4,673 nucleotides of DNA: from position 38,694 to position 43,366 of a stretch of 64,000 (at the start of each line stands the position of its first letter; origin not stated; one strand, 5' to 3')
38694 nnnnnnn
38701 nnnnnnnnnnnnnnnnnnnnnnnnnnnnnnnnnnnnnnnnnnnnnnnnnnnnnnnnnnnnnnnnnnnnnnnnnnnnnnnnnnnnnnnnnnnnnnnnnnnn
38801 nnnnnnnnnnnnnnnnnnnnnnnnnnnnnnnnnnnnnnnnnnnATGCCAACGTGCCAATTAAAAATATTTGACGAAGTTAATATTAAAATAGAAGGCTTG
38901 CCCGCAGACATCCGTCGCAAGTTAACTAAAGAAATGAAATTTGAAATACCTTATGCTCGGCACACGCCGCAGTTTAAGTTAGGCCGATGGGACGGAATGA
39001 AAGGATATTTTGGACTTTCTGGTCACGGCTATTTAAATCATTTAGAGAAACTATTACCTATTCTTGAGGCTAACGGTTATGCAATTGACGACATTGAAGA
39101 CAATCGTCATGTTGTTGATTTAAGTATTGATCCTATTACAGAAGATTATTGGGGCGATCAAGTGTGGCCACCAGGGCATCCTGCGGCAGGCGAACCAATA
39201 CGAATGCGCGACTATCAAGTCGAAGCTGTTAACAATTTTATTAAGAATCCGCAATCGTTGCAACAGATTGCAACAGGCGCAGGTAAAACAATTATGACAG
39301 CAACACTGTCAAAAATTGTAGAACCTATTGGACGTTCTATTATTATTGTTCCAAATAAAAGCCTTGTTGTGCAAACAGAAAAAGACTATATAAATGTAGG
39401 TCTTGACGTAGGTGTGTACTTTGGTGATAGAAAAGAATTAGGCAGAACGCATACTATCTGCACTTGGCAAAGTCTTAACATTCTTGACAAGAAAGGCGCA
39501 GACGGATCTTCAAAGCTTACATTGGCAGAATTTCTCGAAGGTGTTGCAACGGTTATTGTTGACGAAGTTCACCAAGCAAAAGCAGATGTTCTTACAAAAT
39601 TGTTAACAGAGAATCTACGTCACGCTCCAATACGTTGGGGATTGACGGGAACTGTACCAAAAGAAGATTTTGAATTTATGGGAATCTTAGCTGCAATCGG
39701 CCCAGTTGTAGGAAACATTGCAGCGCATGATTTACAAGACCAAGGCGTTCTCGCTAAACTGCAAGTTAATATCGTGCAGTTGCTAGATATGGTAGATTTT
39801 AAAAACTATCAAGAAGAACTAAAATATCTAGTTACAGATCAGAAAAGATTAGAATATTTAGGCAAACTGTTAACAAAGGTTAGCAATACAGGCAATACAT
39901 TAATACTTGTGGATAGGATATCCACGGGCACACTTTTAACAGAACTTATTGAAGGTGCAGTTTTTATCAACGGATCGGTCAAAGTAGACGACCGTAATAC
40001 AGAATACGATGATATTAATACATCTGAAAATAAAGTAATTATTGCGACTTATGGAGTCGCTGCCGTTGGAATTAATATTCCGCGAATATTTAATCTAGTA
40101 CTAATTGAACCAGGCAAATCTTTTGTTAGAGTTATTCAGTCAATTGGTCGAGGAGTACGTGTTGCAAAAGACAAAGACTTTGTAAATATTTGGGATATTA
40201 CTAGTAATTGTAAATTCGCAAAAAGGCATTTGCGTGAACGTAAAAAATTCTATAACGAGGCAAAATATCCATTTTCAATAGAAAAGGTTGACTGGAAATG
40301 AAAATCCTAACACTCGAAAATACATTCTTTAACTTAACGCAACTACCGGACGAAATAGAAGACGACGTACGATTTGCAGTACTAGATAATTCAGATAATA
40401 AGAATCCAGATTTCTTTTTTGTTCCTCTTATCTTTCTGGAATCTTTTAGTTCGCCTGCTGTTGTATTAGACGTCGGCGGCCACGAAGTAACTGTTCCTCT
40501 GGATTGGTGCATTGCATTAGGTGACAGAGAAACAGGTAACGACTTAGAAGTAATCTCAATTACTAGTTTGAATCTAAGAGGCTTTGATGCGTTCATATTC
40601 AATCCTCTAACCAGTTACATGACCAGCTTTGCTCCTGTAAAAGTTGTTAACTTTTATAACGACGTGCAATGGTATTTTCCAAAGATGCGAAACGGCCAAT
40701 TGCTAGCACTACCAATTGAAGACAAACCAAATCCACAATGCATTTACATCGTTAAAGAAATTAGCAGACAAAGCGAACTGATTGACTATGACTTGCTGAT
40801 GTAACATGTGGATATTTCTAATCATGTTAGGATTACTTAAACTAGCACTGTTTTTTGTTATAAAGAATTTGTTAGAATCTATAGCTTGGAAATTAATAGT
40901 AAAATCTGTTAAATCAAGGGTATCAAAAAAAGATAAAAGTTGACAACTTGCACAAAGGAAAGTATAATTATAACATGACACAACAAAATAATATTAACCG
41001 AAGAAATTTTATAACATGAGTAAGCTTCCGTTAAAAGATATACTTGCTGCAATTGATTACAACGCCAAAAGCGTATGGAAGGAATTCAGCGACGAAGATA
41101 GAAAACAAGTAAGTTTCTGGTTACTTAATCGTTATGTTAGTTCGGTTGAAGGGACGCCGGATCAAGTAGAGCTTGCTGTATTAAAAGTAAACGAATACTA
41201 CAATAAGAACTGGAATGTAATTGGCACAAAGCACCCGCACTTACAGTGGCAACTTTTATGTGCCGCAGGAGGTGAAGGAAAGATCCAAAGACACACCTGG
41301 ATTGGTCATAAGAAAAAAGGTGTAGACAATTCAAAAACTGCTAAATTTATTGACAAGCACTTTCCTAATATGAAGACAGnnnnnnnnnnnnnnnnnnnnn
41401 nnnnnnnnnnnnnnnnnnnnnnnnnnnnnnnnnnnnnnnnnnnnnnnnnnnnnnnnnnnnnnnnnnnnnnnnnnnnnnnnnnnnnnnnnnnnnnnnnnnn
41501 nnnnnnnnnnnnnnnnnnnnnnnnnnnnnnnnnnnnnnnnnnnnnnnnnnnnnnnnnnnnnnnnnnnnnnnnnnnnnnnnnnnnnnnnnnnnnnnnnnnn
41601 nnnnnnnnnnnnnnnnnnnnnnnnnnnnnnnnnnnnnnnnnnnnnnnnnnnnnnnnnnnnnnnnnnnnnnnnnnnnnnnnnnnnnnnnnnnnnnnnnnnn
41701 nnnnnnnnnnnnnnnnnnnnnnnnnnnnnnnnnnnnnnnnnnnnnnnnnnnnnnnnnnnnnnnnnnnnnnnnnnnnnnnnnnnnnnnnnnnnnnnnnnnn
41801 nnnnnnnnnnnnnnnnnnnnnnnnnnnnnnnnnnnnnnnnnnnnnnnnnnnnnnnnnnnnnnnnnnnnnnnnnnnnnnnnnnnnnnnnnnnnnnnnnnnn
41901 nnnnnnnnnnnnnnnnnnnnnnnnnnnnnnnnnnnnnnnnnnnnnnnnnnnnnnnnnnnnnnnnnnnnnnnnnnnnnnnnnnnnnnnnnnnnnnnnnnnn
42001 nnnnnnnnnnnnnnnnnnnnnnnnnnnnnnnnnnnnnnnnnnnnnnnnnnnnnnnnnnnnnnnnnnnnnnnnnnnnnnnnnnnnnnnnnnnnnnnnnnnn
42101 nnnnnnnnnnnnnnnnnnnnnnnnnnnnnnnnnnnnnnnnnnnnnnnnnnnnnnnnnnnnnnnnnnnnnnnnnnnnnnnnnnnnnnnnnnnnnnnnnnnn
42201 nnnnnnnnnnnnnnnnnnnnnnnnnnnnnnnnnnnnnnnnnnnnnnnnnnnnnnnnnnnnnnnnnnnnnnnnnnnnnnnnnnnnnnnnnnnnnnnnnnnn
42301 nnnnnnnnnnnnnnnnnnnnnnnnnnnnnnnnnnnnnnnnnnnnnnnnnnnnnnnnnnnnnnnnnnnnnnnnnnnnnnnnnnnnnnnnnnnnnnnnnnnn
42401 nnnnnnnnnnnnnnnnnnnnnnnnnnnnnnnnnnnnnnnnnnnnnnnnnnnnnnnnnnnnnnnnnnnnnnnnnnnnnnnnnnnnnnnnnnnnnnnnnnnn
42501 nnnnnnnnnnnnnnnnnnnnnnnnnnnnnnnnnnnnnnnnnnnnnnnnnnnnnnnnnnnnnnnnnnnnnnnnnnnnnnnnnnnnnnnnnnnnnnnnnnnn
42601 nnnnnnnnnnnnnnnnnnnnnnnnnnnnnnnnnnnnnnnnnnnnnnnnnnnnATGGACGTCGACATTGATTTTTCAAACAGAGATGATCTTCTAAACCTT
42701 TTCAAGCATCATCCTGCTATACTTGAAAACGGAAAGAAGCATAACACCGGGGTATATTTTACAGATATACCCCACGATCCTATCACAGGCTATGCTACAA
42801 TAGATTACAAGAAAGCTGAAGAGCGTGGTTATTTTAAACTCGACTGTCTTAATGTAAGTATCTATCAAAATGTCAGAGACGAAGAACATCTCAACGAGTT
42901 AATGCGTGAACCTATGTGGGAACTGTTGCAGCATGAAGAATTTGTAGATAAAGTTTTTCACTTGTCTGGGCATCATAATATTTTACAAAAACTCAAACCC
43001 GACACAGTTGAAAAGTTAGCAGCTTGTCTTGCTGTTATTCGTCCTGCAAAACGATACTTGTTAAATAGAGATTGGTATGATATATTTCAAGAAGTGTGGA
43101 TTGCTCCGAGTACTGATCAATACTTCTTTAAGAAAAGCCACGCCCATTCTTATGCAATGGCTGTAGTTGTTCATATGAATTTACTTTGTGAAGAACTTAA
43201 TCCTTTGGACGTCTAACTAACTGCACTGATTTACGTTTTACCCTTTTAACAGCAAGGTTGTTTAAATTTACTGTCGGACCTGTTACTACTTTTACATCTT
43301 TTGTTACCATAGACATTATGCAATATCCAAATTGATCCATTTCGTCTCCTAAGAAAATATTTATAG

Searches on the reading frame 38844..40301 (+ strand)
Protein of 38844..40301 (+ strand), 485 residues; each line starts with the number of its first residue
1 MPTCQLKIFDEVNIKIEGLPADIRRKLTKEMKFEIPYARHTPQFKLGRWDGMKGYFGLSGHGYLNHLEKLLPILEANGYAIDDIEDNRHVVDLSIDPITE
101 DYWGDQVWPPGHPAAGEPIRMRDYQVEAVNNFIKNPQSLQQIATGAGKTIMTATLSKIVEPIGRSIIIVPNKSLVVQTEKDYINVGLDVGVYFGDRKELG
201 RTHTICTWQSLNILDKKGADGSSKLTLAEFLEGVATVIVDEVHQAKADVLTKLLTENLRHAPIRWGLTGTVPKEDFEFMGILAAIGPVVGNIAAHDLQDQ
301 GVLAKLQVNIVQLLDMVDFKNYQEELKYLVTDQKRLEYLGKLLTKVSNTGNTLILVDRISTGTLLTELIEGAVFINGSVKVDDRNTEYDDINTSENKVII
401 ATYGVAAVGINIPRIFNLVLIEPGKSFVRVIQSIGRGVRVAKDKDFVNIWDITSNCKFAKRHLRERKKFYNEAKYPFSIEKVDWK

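Call 10: search_protein_families(library=pfam, proteins=[window:38844-40301:+], max_evalue=0.01)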
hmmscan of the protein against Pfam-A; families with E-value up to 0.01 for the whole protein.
window:38844-40301:+ (485 aa): 3 families
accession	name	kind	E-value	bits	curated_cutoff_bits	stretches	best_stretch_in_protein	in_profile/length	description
PF04851.21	ResIII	-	2.2e-16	60.6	22.5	1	119-272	2-163/164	Type III restriction enzyme, res subunit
PF00271.37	Helicase_C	-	4.6e-10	40.2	23.5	1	335-440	2-109/110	Helicase conserved C-terminal domain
PF00270.35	DEAD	-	1e-08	35.5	26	1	123-272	2-161/167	DEAD/DEAH box helicase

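Call 49: find_related_loci(query=window:38844-40301:+, collection=viral_contigs, flank=10000)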
Query window:38844-40301:+ (485 aa) in viral_contigs; peptide patterns used: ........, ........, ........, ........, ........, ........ (x = any residue, [..] = any of these).
600 stretches matched a pattern (row limit reached: there are more); 599 encode a relative of the query (tblastn E <= 1e-3); the best 80 are kept; 80 distinct loci.
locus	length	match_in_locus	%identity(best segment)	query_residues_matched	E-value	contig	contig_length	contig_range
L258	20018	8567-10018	72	1-484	0e+0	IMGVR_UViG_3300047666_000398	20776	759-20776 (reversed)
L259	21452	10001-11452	71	1-484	0e+0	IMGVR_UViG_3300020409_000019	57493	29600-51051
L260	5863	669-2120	70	1-484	0e+0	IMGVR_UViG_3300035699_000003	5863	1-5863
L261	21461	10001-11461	71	1-485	0e+0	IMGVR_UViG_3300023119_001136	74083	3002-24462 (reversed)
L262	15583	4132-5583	70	1-484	0e+0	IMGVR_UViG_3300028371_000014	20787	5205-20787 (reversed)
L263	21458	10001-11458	71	1-484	0e+0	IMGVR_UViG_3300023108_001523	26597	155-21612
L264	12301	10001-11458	71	1-484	0e+0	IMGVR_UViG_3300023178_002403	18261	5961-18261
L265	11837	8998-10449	70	1-484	0e+0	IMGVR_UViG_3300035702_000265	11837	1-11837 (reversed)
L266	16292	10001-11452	71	1-484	0e+0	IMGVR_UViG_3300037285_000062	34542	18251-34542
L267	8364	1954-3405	70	1-484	0e+0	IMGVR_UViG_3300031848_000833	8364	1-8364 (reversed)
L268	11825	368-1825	70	1-484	0e+0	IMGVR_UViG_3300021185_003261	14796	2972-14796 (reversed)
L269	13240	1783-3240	70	1-484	0e+0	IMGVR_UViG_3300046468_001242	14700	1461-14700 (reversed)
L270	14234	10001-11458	70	1-484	0e+0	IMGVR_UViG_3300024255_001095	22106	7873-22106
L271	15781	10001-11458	70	1-484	0e+0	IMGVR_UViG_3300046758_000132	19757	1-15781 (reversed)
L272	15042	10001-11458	71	1-484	0e+0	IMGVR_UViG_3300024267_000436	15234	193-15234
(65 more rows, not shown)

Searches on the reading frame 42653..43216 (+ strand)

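Call 3: search_protein_families(library=pfam, proteins=[window:42653-43216:+], max_evalue=0.1)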
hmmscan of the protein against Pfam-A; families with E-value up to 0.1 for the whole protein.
window:42653-43216:+ (187 aa): 1 family
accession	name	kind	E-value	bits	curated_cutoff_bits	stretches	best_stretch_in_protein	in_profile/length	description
PF17657.6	DNA_pol3_finger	-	0.011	15.5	22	1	88-133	32-78/166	Bacterial DNA polymerase III alpha subunit finger domain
